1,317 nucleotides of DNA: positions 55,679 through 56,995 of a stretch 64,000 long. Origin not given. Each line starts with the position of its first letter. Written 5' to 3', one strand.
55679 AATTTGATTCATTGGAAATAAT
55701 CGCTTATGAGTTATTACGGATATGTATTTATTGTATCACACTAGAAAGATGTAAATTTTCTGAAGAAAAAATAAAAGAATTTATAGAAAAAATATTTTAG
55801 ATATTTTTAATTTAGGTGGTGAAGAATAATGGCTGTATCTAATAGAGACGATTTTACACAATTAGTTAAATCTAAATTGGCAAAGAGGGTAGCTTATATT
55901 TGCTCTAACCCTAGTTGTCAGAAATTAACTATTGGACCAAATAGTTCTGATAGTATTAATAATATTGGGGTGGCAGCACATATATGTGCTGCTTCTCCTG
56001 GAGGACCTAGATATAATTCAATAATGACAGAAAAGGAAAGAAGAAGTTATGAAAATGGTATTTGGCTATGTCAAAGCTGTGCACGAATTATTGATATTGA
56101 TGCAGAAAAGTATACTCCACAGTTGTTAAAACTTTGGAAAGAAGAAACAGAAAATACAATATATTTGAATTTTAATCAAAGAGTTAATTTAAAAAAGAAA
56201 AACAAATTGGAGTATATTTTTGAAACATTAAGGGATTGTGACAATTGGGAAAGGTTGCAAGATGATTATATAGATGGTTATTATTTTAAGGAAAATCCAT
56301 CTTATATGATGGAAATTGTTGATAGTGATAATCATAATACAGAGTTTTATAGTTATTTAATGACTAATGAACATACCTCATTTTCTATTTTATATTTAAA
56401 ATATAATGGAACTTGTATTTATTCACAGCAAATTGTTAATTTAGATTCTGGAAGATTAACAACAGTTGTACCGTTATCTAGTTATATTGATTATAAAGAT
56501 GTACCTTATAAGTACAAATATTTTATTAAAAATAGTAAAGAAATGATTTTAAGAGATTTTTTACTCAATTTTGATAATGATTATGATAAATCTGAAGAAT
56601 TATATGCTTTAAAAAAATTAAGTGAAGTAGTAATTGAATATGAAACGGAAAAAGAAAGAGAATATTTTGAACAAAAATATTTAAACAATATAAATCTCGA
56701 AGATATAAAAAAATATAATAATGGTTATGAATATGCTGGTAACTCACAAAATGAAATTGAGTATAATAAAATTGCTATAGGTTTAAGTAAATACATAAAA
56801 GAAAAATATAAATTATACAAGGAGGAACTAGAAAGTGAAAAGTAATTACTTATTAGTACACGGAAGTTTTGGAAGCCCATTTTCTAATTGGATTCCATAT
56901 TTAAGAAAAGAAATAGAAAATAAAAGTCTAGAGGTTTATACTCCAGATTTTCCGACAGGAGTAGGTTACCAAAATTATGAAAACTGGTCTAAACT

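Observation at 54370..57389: Tight three-gene operon on a mobilizable element: HEPN-like Rx4H protein, HNH-like nuclease, small serine hydrolase. Candidate novel defence or conflict system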

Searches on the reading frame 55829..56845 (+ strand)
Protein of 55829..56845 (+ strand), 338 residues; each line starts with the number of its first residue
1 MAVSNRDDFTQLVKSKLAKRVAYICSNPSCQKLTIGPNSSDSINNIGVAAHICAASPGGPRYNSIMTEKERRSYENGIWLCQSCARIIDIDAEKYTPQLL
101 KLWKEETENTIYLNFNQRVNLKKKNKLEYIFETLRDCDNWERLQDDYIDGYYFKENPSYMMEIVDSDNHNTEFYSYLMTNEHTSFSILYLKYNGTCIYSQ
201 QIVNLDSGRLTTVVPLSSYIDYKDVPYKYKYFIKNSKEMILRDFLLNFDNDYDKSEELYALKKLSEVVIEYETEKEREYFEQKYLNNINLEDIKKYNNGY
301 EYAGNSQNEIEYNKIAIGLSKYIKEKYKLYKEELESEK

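Call 3: search_protein_families(library=pfam, proteins=[window:55829-56845:+], max_evalue=1)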
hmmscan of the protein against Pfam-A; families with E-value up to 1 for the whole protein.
window:55829-56845:+ (338 aa): 0 families

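Call 4: search_protein_families(library=padloc, proteins=[window:55829-56845:+], max_evalue=1)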
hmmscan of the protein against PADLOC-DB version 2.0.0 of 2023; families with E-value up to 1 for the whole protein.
window:55829-56845:+ (338 aa): 13 families
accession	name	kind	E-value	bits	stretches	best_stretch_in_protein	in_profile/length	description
PDLC05032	PDC-S50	-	2e-32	110.8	1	116-332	164-383/387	-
PDLC04772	PDC-M68A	-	2.9e-25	87.7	1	8-134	4-131/253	-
PDLC00739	Effector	-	4.7e-17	60.3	1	6-116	5-116/378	Endonuclease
PDLC01997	SAVED1--SAVED_HNH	-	1.4e-16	59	1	7-116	4-112/368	-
PDLC00746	Effector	-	1.4e-13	48.6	1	19-116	27-124/389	Endonuclease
PDLC01998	SAVED1--SAVED_HNH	-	2.4e-10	37.8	1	10-109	115-215/506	-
PDLC00406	SduA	-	3.3e-10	38.5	1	5-111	14-116/326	DUF4263 domain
PDLC00742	Effector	-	3.5e-10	37.2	1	9-105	121-218/527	Endonuclease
PDLC00740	Effector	-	4e-09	33.7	1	41-113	46-122/391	Endonuclease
PDLC00749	Effector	-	1.5e-08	32.1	1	6-112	13-121/395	Endonuclease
PDLC04773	PDC-M68A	-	3e-07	28.7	1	66-138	1-73/200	-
PDLC00751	Effector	-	1.4e-06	25.6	1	6-107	128-230/530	Endonuclease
PDLC01999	SAVED1--SAVED_HNH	-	6.6e-05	20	1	46-97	51-103/387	-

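Call 5: search_protein_families(library=ncbifam, proteins=[window:55829-56845:+], max_evalue=1)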
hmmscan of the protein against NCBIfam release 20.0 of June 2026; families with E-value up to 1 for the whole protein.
window:55829-56845:+ (338 aa): 0 families

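Call 14: find_homologous_proteins(query=window:55829-56842:+, max_evalue=0.001)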
Query window:55829-56842:+ (338 aa): 2049 proteins with E <= 0.001 among 3976 candidates; the best 120 are listed.
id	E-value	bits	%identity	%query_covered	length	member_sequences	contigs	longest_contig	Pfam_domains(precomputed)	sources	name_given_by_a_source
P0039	3.2e-222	755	100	100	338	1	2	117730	-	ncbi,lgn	-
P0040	5.1e-189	645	86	99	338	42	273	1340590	-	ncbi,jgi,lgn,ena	-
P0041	5.7e-151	520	69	98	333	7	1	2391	-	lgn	-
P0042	3.6e-148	511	67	98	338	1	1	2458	-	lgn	-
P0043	1.0e-146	506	67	100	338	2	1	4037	-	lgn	-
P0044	1.1e-146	506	68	99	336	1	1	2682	-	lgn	-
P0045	3.7e-146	505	68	98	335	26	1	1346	-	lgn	-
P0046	1.4e-142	493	65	99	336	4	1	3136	-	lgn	-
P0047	3.1e-141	488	65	99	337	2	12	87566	-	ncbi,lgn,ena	-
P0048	2.7e-138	479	63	98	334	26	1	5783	-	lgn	-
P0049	4.4e-138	478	64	99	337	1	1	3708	-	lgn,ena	-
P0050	1.1e-137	477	63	98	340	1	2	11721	-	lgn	-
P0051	4.4e-136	471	64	97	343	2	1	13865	-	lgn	-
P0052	7.8e-136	471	64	97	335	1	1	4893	-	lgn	-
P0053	9.4e-136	470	63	98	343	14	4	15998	-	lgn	-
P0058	1.1e-134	467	62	97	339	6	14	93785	-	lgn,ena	-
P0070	1.4e-128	447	62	95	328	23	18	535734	-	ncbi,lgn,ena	-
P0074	1.5e-110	388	53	99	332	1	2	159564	-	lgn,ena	-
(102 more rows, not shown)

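Call 19: find_encoding_contigs(protein=P0040, flank=6000, max_places=8)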
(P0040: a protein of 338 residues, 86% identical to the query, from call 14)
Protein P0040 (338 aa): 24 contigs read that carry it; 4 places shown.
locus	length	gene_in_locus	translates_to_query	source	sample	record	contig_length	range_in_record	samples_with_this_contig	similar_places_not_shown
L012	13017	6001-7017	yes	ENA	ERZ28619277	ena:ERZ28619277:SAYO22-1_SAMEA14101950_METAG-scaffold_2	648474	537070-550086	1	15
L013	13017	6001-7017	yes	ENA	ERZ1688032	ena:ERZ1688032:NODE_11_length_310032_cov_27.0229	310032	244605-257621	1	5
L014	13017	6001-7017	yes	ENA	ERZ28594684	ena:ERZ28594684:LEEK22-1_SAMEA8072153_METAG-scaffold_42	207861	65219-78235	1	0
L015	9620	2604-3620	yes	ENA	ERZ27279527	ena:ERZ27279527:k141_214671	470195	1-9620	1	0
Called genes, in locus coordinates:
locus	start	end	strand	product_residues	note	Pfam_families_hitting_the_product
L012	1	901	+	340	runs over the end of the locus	-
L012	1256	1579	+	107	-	PF20251:Big_14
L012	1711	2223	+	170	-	PF01381:HTH_3, PF12844:HTH_19 (weak), PF13560:HTH_31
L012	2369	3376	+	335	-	PF01073:3Beta_HSD, PF01370:Epimerase, PF02719:Polysacc_synt_2 (weak), PF04321:RmlD_sub_bind, PF16363:GDP_Man_Dehyd, PF13460:NAD_binding_10, PF07993:NAD_binding_4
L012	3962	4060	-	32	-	-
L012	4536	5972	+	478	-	-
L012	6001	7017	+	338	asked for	-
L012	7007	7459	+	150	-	PF00383:dCMP_cyt_deam_1, PF14437:MafB19-deam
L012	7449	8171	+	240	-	PF00106:adh_short, PF02719:Polysacc_synt_2 (weak), PF08659:KR, PF13561:adh_short_C2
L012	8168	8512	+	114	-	-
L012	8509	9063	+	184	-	PF00561:Abhydrolase_1 (faint), PF06821:Ser_hydrolase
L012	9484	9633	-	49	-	-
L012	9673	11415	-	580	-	PF00239:Resolvase, PF07508:Recombinase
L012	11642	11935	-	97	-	-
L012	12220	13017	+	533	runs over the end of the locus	PF00664:ABC_membrane, PF00005:ABC_tran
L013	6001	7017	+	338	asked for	-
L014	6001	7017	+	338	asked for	-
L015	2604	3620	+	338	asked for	-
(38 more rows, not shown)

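Call 23: find_encoding_contigs(protein=P0070, flank=6000, max_places=4)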
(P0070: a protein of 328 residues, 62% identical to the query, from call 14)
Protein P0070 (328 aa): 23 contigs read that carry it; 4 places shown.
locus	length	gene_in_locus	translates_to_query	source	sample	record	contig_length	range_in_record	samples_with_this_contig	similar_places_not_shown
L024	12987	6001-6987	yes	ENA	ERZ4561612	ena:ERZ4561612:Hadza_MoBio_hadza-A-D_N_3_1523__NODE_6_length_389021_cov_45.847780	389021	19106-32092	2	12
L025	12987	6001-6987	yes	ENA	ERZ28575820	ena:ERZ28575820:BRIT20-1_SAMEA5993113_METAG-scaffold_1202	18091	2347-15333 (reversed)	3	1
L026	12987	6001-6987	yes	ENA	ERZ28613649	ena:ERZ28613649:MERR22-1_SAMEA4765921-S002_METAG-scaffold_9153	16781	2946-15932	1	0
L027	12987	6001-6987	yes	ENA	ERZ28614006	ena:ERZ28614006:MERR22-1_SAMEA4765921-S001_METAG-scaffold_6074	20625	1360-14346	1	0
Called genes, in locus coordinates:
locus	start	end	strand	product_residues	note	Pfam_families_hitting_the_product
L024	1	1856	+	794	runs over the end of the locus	PF13588:HSDR_N_2, PF07669:Eco57I, PF02384:N6_Mtase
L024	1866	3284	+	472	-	-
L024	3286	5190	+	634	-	PF03235:GmrSD_N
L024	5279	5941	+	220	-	-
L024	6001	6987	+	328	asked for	-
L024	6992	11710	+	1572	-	PF21941:SMEK_N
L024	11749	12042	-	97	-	-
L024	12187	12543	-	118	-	PF14198:TnpV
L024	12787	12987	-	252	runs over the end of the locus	PF00719:Pyrophosphatase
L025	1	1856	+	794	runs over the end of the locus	PF13588:HSDR_N_2, PF02384:N6_Mtase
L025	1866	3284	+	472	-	-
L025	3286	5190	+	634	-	PF03235:GmrSD_N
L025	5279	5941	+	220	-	-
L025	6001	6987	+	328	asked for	-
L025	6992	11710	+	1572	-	PF21941:SMEK_N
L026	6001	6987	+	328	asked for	-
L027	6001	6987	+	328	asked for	-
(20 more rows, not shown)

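Call 24: find_encoding_contigs(protein=P0058, flank=6000, max_places=4)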
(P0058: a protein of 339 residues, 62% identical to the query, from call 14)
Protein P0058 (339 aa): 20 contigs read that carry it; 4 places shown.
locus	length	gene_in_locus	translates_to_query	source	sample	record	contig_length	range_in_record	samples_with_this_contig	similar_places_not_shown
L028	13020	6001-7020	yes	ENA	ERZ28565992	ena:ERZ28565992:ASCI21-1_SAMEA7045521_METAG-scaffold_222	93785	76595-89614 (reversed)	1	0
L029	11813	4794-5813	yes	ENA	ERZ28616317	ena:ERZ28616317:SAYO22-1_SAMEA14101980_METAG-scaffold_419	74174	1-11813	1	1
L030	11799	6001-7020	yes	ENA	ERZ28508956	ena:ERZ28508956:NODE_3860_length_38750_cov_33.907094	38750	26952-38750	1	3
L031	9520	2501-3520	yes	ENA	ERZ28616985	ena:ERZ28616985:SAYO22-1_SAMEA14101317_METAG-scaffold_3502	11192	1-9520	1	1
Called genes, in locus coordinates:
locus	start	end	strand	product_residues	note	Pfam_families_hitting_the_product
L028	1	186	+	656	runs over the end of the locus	PF04851:ResIII (faint), PF09848:SLFN-g3_helicase, PF13401:AAA_22 (weak), PF20720:nSTAND3 (weak)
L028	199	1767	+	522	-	PF04471:Mrr_cat, PF22722:NA-iREase1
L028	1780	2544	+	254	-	PF00149:Metallophos (weak)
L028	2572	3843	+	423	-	-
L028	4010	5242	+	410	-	PF13304:AAA_21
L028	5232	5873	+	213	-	PF13707:RloB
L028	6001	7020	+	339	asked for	-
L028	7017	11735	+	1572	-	PF21941:SMEK_N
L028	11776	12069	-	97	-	-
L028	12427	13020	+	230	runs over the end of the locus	-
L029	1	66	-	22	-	?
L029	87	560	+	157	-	PF04471:Mrr_cat, PF22722:NA-iREase1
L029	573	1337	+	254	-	PF00149:Metallophos (weak)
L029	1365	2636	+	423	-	-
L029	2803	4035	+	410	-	PF13304:AAA_21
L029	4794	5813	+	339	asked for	-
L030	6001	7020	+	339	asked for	-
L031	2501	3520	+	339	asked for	-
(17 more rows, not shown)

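Call 25: find_encoding_contigs(protein=P0074, flank=6000, max_places=3)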
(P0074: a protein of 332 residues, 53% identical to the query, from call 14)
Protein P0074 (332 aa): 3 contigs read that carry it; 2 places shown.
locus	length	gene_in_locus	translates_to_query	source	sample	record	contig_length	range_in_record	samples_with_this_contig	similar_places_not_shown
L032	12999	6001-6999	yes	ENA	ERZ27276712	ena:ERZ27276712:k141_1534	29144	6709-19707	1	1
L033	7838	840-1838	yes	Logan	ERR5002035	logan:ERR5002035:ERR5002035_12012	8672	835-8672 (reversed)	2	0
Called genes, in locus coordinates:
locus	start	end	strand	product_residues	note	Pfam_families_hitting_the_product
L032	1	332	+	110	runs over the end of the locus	-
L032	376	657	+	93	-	-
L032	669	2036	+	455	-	PF26635:DUF8208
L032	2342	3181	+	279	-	-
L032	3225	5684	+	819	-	PF01935:DUF87, PF19044:P-loop_TraG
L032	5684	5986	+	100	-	-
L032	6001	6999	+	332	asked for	-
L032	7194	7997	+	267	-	PF01551:Peptidase_M23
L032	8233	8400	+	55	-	-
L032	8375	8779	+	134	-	-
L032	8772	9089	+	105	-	-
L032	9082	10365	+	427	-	PF18555:MobL (weak)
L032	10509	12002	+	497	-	-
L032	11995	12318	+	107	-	-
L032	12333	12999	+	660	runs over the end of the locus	PF02534:T4SS-DNA_transf, PF10412:TrwB_AAD_bind, PF12696:TraG-D_C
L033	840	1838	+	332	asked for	-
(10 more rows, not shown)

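Call 29: find_related_loci(query=A2, collection=metagenome_contigs, flank=8000)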
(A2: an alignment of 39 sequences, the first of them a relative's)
Query A2 (338 aa) in metagenome_contigs; peptide patterns used: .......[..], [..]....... (x = any residue, [..] = any of these).
600 stretches matched a pattern (row limit reached: there are more); 526 encode a relative of the query (tblastn E <= 1e-3); the best 80 are kept; 80 distinct loci.
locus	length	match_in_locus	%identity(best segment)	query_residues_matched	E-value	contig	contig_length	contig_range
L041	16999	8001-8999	86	1-333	0e+0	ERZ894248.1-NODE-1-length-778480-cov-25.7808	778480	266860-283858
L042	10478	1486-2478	68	1-331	4e-150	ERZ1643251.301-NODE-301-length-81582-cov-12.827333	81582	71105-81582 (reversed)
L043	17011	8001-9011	60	1-336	1e-134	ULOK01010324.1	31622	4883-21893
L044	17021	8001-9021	59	1-338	6e-116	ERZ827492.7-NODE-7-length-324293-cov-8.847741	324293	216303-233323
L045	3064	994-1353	57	1-119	3e-40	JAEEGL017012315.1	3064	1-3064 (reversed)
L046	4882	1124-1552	48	5-146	8e-39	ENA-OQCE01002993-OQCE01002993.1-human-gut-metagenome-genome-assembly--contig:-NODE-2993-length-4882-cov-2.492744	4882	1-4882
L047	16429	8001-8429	48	5-146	9e-39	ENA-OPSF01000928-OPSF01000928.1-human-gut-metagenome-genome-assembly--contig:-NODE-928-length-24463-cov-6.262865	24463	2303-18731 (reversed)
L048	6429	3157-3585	48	5-146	9e-39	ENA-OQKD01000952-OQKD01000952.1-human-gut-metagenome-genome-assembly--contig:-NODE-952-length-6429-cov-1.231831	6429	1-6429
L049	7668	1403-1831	48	5-146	8e-39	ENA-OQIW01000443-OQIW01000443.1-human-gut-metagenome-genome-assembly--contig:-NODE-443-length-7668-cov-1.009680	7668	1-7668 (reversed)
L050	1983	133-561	48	5-146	4e-39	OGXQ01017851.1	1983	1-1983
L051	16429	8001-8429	48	5-146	9e-39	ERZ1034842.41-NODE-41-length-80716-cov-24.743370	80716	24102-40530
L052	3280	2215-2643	48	5-146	7e-39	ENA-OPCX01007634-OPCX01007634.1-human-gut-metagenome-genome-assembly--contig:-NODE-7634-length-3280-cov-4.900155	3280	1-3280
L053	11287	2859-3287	48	5-146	8e-39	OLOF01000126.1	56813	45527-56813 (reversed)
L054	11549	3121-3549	48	5-146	8e-39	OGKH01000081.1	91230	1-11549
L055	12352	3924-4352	48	5-146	1e-38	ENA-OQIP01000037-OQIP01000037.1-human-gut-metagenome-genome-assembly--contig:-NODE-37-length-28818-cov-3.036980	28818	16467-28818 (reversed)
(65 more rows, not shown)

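Call 31: find_related_loci(query=A2, collection=viral_contigs, flank=8000)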
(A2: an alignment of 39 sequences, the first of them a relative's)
Query A2 (338 aa) in viral_contigs; peptide patterns used: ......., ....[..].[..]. (x = any residue, [..] = any of these).
352 stretches matched a pattern; 19 encode a relative of the query (tblastn E <= 1e-3); 19 distinct loci.
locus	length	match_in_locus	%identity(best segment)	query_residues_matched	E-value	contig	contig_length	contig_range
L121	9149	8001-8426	47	6-146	6e-39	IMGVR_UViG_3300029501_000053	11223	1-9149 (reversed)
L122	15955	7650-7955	60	4-104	1e-37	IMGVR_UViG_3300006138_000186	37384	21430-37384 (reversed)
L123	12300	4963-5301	51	3-115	5e-37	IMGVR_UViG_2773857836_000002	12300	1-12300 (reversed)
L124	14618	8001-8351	53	6-121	2e-35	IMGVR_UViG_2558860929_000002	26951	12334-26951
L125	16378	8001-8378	51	6-130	3e-34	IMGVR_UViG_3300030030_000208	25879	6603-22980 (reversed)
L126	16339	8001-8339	55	6-117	3e-34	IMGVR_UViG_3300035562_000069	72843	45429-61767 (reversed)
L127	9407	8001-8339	52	6-117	7e-34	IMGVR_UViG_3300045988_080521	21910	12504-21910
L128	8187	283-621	53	6-117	4e-34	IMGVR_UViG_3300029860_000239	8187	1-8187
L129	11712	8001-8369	52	2-121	2e-33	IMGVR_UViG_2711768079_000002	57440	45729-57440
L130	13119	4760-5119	48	6-125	9e-33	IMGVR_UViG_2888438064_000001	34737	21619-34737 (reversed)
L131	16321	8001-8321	52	3-108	1e-31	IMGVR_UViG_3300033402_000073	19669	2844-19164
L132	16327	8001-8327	50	5-111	1e-31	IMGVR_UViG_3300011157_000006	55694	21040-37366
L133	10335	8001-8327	50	5-111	2e-31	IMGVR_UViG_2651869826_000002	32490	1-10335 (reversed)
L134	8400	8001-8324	50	6-113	2e-30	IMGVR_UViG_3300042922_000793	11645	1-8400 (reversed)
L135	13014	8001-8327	50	5-111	1e-29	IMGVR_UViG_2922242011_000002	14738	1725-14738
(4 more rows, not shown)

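Call 43: search_solved_structures(query=A2, max_evalue=10, show_alignments=2)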
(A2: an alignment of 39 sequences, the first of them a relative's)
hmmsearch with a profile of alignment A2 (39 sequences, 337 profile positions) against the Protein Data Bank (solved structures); distinct sequences matched with E-value up to 10: 6.
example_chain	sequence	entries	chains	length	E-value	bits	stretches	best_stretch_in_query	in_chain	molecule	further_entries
9om4_A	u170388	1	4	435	3.4e-10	42.9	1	12-113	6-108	HNH endonuclease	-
7rwm_A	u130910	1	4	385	2.3e-09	40.2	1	29-113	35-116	SAVED domain-containing protein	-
8ysq_A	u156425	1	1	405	9.6e-08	34.8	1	11-112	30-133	SAVED domain-containing protein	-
7rwk_A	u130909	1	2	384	0.00075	22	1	25-112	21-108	SAVED domain-containing protein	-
8fm1_A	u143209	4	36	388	0.0091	18.5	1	46-97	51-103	SAVED domain-containing protein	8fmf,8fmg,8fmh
9dif_A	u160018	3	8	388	0.22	13.9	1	47-97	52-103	HNH endonuclease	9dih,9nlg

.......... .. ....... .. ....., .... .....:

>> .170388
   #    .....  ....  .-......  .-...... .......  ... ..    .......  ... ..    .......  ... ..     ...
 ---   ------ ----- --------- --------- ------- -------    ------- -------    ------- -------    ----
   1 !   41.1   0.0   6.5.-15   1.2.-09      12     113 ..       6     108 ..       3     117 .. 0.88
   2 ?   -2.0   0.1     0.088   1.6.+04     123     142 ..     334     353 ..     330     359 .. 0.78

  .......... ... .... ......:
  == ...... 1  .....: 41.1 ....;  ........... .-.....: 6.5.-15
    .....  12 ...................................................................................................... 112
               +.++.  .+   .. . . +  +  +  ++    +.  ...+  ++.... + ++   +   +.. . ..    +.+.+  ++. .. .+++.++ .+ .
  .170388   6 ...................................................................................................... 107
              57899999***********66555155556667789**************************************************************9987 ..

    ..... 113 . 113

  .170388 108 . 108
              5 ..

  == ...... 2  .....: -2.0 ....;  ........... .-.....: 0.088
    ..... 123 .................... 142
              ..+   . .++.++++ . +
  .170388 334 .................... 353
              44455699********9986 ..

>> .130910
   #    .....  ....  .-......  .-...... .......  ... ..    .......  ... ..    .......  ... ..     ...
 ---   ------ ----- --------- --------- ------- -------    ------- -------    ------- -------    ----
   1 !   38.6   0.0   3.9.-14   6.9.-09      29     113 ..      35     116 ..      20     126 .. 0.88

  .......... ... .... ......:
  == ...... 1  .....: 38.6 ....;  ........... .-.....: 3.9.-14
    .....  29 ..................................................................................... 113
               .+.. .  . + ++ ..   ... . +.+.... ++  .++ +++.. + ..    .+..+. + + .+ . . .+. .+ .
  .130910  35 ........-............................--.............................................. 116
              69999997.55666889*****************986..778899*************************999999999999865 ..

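Call 50: search_protein_families(library=pfam, proteins=[L012:7007-7459:+, L012:7449-8171:+, L012:8168-8512:+, L032:10509-12002:+, L032:11995-12318:+, L024:5279-5941:+], max_evalue=0.1)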
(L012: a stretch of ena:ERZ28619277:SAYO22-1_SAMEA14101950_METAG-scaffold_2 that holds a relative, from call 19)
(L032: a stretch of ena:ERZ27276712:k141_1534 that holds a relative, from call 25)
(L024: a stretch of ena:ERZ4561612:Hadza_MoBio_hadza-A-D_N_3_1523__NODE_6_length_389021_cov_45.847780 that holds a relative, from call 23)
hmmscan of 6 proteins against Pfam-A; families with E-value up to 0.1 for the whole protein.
L012:7007-7459:+ (150 aa): 7 families
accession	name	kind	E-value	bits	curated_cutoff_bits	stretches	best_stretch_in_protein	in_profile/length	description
PF14437.12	MafB19-deam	-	6.7e-19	68.6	27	1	15-102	19-105/142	MafB19-like deaminase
PF00383.29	dCMP_cyt_deam_1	-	1.2e-17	64.1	25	1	3-97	4-101/102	Cytidine and deoxycytidylate deaminase zinc-binding region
PF18750.7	SNAD4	-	0.0015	19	27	1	38-87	23-72/130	Secreted Novel AID/APOBEC-like Deaminase 4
PF14439.12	Bd3614-deam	-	0.011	16.2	38.5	1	47-87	35-75/113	Bd3614-like deaminase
PF18772.7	APOBEC2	-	0.013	16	26.8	1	40-86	42-89/175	APOBEC2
PF08210.17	APOBEC_N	-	0.032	14.7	25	1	40-86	39-85/170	APOBEC-like N-terminal domain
PF18774.7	APOBEC4_like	-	0.061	13.7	26.7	0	41-88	29-79/131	APOBEC4-like -AID/APOBEC-deaminase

L012:7449-8171:+ (240 aa): 10 families
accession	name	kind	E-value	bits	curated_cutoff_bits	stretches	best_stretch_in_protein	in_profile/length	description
PF13561.12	adh_short_C2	-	1.3e-56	192.3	27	1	13-238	6-234/236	Enoyl-(Acyl carrier protein) reductase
PF00106.31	adh_short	-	2.5e-49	167.9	26.6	1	4-186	1-187/195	short chain dehydrogenase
PF08659.16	KR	-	1.9e-14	54.4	22.6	1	7-157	4-157/180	KR domain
PF02719.21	Polysacc_synt_2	-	8.1e-06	25.7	20.2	1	7-72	2-75/293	Polysaccharide biosynthesis protein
PF01370.27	Epimerase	-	0.00032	20.6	20.9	1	6-87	1-72/240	NAD dependent epimerase/dehydratase family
PF01073.25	3Beta_HSD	-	0.00048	19.7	22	1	7-109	1-102/280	3-beta hydroxysteroid dehydrogenase/isomerase family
PF13460.12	NAD_binding_10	-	0.0025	18.1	27.2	1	10-70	1-58/184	NAD(P)H-binding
PF03435.24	Sacchrp_dh_NADP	-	0.0038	18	25.1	1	14-85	8-74/129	Saccharopine dehydrogenase NADP binding domain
PF16363.11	GDP_Man_Dehyd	-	0.0038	17.2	27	1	7-73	1-74/332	GDP-mannose 4,6 dehydratase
PF05368.20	NmrA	-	0.041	13.9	27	1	4-71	3-68/298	NmrA-like family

L012:8168-8512:+ (114 aa): 1 family
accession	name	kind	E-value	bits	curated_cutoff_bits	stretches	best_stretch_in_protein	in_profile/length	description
PF00752.23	XPG_N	-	0.031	15.2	22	1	46-88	5-47/101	XPG N-terminal domain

L032:10509-12002:+ (497 aa): 0 families

L032:11995-12318:+ (107 aa): 1 family
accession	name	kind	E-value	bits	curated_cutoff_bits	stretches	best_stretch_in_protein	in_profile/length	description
PF16295.10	TetR_C_10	-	0.048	14.4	28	1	23-77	29-81/132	Tetracyclin repressor-like, C-terminal domain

L024:5279-5941:+ (220 aa): 0 families

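Call 51: search_protein_families(library=padloc, proteins=[L012:7007-7459:+, L012:7449-8171:+, L012:8168-8512:+, L032:10509-12002:+, L028:7017-11735:+, L024:5279-5941:+], max_evalue=0.1)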
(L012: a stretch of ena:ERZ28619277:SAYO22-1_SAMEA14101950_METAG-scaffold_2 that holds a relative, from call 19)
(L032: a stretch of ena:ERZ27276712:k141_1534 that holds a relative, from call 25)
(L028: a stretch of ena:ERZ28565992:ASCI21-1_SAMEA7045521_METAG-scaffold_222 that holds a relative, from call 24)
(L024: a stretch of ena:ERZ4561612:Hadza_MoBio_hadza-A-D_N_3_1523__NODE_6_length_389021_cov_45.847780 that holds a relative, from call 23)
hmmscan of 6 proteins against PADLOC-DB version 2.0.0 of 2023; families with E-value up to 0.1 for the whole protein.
L012:7007-7459:+ (150 aa): 2 families
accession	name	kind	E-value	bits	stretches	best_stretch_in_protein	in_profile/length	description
PDLC02373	dCTPase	-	6.5e-06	23.3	1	37-83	429-472/630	-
PDLC03476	REase_II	-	0.0025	15.8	1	89-132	95-138/175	Type II restriction enzyme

L012:7449-8171:+ (240 aa): 0 families

L012:8168-8512:+ (114 aa): 0 families

L032:10509-12002:+ (497 aa): 0 families

L028:7017-11735:+ (1572 aa): 2 families
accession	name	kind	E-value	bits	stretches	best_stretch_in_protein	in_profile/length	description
PDLC02169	Avs4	-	8.5e-31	104.1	1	101-1567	86-1566/1570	-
PDLC04140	mad8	-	0.013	13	1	219-432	26-160/314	mads_8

L024:5279-5941:+ (220 aa): 0 families
